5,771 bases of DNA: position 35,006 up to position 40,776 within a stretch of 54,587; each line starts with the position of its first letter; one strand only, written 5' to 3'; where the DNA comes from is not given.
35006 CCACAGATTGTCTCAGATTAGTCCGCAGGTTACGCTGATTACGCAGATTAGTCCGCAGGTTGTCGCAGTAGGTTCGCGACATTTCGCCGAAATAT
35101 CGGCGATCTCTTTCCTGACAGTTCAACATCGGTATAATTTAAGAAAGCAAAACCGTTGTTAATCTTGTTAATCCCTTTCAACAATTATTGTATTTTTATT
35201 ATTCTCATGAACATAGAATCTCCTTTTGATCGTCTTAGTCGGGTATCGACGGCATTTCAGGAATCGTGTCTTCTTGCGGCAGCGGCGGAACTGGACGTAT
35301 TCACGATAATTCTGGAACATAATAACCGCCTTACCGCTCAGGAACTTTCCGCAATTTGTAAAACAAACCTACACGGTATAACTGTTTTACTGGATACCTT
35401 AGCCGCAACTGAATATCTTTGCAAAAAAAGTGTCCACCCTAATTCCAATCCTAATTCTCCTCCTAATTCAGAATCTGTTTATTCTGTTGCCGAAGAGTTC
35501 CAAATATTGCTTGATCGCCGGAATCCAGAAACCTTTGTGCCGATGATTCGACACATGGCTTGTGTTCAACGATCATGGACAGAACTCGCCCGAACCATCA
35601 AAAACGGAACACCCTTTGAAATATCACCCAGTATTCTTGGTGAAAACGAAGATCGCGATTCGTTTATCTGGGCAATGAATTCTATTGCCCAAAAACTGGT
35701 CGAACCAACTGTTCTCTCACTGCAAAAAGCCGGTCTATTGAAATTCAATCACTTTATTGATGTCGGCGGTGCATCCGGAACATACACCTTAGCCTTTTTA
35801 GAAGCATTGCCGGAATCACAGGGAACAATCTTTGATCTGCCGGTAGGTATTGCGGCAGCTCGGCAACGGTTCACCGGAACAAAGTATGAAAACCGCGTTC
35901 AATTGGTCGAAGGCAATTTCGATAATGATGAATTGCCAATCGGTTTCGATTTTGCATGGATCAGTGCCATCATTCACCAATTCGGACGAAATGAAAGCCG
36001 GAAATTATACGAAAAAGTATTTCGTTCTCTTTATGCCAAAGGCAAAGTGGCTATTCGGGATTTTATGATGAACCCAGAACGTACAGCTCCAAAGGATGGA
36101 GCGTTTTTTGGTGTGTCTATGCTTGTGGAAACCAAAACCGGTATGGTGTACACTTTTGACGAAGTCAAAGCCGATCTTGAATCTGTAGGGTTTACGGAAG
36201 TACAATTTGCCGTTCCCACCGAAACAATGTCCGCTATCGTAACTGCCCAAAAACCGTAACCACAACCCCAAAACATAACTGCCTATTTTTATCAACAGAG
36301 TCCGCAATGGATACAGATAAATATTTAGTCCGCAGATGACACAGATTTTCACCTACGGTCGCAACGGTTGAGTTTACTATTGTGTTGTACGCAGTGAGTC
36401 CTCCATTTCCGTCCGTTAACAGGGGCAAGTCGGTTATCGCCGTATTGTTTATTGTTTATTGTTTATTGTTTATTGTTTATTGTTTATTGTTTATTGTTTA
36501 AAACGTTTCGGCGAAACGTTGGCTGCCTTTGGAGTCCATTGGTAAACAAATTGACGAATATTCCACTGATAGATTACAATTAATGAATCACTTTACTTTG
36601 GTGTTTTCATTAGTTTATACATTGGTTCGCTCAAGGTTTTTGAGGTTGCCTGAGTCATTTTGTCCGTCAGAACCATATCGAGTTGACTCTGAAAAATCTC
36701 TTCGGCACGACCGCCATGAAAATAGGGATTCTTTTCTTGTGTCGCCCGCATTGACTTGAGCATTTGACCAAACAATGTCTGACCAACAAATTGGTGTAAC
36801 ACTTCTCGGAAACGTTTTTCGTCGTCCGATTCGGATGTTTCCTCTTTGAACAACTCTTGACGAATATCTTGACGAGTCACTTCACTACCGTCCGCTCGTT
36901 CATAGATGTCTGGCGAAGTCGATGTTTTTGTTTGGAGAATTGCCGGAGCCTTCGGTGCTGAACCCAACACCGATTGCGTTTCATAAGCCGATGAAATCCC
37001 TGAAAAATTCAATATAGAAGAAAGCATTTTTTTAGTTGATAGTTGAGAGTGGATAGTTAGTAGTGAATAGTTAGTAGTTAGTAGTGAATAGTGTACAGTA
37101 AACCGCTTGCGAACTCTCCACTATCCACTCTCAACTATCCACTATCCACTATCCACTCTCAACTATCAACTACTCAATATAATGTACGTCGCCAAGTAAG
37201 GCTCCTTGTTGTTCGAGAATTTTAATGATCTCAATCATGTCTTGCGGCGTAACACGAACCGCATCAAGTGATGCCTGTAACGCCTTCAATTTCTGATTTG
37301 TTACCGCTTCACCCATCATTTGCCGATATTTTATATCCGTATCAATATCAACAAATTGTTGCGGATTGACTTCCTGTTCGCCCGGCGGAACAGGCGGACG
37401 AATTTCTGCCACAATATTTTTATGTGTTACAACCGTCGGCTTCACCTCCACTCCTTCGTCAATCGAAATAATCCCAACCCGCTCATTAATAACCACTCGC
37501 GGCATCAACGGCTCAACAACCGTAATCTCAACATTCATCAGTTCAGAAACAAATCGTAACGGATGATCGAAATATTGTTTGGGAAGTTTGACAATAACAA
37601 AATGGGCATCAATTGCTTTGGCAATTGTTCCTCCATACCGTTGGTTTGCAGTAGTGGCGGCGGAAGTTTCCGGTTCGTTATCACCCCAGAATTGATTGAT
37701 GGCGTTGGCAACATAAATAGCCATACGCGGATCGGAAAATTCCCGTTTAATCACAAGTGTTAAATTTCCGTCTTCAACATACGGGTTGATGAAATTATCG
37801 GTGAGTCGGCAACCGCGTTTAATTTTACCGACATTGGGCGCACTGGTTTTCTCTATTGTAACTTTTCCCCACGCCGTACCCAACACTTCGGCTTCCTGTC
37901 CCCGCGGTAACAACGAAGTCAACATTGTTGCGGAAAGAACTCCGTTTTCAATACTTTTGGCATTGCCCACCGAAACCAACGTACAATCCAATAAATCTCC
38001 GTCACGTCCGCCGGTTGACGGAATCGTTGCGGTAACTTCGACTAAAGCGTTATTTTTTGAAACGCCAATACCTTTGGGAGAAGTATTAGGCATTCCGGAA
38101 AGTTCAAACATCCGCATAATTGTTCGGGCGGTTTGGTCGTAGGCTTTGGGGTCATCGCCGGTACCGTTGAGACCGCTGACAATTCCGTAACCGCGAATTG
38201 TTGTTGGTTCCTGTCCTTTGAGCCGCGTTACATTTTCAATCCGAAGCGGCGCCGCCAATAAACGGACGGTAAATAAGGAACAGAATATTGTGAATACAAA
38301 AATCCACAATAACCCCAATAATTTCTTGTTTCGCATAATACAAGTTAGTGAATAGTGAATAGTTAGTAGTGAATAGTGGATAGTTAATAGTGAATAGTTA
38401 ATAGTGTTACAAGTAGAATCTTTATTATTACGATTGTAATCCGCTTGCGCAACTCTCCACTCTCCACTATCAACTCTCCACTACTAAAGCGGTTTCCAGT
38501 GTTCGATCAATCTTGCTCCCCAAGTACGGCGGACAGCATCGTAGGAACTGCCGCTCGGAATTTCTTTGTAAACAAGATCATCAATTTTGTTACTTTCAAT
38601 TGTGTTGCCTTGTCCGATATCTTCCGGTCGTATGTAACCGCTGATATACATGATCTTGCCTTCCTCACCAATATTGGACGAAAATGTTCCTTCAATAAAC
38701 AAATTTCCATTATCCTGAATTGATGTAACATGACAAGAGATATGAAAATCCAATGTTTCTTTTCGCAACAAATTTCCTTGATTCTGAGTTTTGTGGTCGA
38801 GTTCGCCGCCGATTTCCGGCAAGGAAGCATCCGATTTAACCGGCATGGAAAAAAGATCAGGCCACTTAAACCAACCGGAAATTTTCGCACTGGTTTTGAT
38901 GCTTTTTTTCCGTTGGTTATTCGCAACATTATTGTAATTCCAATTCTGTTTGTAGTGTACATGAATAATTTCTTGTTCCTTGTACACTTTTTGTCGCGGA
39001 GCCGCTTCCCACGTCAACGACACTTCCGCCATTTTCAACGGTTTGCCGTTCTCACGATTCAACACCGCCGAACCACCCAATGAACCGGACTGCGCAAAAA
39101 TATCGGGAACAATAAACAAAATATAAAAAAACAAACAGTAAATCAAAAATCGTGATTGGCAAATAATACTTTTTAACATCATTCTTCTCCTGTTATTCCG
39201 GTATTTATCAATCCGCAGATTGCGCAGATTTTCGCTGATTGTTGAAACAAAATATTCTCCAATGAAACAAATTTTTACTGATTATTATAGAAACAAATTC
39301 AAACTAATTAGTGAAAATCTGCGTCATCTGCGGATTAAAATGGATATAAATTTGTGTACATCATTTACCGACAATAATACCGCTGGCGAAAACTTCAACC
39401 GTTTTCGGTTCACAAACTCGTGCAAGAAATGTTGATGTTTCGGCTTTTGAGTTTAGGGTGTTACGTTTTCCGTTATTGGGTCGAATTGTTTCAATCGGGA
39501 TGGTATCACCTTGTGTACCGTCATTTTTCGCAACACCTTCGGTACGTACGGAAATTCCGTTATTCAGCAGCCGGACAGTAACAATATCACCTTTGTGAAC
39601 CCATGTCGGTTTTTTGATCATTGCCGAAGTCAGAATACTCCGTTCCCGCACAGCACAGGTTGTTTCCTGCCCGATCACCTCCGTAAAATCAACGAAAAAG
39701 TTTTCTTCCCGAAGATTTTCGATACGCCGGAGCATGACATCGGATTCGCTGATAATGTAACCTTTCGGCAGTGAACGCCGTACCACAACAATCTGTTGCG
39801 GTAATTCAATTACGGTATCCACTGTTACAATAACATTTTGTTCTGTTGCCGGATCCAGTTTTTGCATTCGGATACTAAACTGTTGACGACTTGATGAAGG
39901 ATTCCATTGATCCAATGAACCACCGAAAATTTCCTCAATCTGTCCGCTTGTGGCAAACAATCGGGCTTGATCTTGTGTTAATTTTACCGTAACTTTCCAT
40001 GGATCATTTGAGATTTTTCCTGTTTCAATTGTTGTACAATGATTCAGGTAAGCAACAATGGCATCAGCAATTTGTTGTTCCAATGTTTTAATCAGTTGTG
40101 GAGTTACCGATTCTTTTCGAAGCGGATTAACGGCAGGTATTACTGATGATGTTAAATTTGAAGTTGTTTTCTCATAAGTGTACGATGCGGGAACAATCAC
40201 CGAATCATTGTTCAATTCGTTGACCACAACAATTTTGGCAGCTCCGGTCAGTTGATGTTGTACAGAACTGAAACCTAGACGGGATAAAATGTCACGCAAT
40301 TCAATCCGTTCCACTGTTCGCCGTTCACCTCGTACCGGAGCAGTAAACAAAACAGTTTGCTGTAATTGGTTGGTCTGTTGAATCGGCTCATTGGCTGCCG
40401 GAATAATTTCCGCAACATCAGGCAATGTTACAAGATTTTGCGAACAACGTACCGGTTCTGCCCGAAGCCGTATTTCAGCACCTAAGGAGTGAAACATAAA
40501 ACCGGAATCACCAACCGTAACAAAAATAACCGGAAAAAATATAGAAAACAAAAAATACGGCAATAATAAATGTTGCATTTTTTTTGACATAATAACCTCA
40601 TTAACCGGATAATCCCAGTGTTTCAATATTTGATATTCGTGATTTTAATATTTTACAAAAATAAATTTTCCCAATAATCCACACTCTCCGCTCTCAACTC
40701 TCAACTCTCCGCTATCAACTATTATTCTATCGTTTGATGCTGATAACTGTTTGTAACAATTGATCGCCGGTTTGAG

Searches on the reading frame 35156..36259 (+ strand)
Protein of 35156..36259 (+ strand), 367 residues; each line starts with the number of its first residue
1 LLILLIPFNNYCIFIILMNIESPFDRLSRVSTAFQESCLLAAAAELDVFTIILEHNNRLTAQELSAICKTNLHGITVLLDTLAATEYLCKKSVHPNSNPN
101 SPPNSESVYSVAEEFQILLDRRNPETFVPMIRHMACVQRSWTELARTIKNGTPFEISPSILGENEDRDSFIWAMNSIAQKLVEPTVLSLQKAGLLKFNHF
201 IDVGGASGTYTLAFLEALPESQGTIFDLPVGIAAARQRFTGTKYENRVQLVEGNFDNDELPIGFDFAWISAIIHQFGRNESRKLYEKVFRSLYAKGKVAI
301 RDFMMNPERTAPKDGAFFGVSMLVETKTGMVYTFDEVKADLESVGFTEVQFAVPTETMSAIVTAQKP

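Call 38: search_protein_families(library=pfam, proteins=[window:35156-36259:+], max_evalue=0.001)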
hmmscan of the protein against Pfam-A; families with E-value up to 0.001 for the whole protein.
window:35156-36259:+ (367 aa): 4 families
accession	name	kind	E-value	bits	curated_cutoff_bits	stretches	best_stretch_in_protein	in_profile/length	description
PF00891.24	Methyltransf_2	-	4.2e-23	82.2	22.3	1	165-346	34-209/210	O-methyltransferase domain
PF08100.18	Dimerisation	-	1.4e-09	38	25.6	1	26-105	8-77/93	O-methyltransferase dimerisation domain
PF08242.18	Methyltransf_12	-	4.5e-06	27.7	30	1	201-297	1-97/98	Methyltransferase domain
PF13649.12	Methyltransf_25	-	2.9e-05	25.1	27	1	201-296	2-97/97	Methyltransferase domain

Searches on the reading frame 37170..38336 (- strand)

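Call 38: search_protein_families(library=pfam, proteins=[window:37170-38336:-], max_evalue=0.001)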
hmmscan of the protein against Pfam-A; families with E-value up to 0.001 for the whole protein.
window:37170-38336:- (388 aa): 1 family
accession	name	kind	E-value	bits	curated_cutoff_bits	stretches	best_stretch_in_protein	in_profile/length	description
PF02119.21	FlgI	-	1.6e-51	175.7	25.3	1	32-383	1-340/343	Flagellar P-ring protein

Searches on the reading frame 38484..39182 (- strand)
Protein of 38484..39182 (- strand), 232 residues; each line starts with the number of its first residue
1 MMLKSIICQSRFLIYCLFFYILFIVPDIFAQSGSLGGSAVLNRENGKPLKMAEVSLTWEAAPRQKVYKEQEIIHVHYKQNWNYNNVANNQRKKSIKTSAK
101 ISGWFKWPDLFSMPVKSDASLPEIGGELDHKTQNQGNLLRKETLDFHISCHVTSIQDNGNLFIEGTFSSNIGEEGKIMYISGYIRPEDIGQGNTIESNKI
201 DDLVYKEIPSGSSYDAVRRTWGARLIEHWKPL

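Call 38: search_protein_families(library=pfam, proteins=[window:38484-39182:-], max_evalue=0.001)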
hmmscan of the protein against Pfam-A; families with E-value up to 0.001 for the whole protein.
window:38484-39182:- (232 aa): 1 family
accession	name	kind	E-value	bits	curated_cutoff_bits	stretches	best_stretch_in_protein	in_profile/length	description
PF02107.21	FlgH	-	2.4e-21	76.6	27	1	70-231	27-172/172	Flagellar L-ring protein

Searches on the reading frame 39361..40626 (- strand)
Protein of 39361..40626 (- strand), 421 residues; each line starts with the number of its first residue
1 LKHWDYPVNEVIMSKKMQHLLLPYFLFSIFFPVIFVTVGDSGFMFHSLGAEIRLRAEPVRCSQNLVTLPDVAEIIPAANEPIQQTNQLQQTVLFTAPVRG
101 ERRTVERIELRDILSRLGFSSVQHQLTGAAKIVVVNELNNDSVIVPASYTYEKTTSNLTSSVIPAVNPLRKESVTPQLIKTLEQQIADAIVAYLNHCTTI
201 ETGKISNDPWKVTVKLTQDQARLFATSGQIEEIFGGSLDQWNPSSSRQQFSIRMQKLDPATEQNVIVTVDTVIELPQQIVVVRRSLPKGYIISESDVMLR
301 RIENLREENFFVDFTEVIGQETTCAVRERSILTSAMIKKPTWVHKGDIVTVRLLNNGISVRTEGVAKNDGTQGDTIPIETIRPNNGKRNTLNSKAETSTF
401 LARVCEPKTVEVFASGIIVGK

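Call 38: search_protein_families(library=pfam, proteins=[window:39361-40626:-], max_evalue=0.001)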
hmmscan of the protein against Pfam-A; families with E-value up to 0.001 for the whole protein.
window:39361-40626:- (421 aa): 2 families
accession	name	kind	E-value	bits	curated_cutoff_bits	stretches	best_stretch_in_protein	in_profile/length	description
PF13144.11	ChapFlgA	-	1.2e-20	74.2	23.8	1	278-380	2-103/122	Chaperone for flagella basal body P-ring formation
PF08666.17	SAF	-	3.8e-05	24.6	21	1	279-338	3-63/63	SAF domain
